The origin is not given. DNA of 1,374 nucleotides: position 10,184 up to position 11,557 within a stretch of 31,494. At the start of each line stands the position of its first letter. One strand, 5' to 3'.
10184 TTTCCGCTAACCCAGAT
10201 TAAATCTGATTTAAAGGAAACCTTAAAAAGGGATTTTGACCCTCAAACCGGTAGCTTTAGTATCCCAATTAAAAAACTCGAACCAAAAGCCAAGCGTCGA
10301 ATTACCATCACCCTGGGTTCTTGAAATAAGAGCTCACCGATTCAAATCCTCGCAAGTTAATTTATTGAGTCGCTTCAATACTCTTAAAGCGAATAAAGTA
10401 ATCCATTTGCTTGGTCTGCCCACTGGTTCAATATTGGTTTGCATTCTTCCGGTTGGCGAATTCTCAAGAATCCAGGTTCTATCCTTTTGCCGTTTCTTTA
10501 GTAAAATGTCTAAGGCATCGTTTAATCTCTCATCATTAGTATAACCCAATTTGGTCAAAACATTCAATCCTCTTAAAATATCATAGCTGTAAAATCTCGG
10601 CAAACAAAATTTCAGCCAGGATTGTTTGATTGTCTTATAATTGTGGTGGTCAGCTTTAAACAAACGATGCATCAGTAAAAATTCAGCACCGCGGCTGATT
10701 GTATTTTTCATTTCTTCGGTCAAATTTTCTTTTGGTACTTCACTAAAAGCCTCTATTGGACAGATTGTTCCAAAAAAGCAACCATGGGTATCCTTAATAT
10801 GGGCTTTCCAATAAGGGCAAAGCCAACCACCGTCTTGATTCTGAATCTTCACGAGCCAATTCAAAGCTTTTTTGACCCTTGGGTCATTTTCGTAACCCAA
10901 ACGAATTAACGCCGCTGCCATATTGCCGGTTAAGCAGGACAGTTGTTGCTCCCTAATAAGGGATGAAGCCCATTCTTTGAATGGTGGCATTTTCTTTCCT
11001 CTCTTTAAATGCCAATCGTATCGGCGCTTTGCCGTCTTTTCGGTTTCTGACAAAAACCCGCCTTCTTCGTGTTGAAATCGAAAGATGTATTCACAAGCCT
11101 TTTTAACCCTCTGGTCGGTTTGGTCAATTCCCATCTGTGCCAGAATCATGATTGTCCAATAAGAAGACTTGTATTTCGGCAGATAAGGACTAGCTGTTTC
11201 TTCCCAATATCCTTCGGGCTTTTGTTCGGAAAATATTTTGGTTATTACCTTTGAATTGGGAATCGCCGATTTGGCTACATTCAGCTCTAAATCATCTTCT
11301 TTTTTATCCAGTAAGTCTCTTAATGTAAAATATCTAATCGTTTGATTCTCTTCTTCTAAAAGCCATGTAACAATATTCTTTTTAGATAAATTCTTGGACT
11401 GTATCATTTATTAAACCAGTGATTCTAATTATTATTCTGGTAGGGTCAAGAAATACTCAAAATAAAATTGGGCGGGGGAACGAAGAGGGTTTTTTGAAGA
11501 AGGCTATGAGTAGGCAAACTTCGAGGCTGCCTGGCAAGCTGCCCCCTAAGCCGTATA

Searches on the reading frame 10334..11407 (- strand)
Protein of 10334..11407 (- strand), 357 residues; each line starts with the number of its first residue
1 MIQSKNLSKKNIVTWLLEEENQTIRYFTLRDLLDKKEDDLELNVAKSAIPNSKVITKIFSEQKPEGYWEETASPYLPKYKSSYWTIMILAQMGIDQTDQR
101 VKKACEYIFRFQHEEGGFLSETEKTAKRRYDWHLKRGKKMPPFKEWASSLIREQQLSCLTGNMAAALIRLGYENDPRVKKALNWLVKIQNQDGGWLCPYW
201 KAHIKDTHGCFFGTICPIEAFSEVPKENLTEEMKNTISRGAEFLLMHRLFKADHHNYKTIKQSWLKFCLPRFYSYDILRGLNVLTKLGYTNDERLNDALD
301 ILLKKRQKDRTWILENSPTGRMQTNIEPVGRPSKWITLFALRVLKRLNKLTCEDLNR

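Call 3: search_protein_families(library=pfam, proteins=[window:10334-11407:-], max_evalue=0.01)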
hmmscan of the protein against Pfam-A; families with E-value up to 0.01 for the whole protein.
window:10334-11407:- (357 aa): 4 families
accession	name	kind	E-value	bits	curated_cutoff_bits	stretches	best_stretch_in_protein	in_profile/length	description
PF13243.12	SQHop_cyclase_C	-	5.2e-09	36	26.1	1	166-195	196-226/319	Squalene-hopene cyclase C-terminal domain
PF00432.27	Prenyltrans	-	1.7e-05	24.8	26.5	0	45-122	46-122/304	Prenyltransferase alpha-alpha toroid domain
PF17959.7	EF-hand_14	-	0.00023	21.9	23.7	0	88-116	25-53/90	EF-hand domain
PF13249.12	SQHop_cyclase_N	-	0.00061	19.5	26.2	0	57-118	7-64/291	Squalene-hopene cyclase N-terminal domain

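Call 6: search_protein_families(library=ncbifam, proteins=[window:10334-11407:-], max_evalue=0.01)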
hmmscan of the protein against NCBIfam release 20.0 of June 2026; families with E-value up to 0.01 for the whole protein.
window:10334-11407:- (357 aa): 6 families
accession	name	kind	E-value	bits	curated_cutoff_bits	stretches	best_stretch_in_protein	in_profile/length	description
TIGR01787.1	squalene_cyclas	subfamily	1e-10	40.9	322.7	2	166-195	498-527/622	squalene/oxidosqualene cyclases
TIGR01507.1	hopene_cyclase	equivalog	3.9e-08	32.1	431.1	1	171-195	517-541/640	squalene--hopene cyclase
NF053823.1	SCO2321_fam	equivalog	7.9e-06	25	300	1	162-195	106-138/405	SCO2321 family membrane protein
TIGR03463.1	osq_cycl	subfamily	7.8e-05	21.1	851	0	166-196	514-545/634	2,3-oxidosqualene cyclase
TIGR04277.1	squa_tetra_cyc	equivalog_domain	0.00025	19.7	500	0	160-257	488-587/624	tetrahymanol synthase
TIGR01577.1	oligosac_amyl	hypoth_equivalog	0.0048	15.6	820.7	1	162-201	302-339/616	oligosaccharide amylase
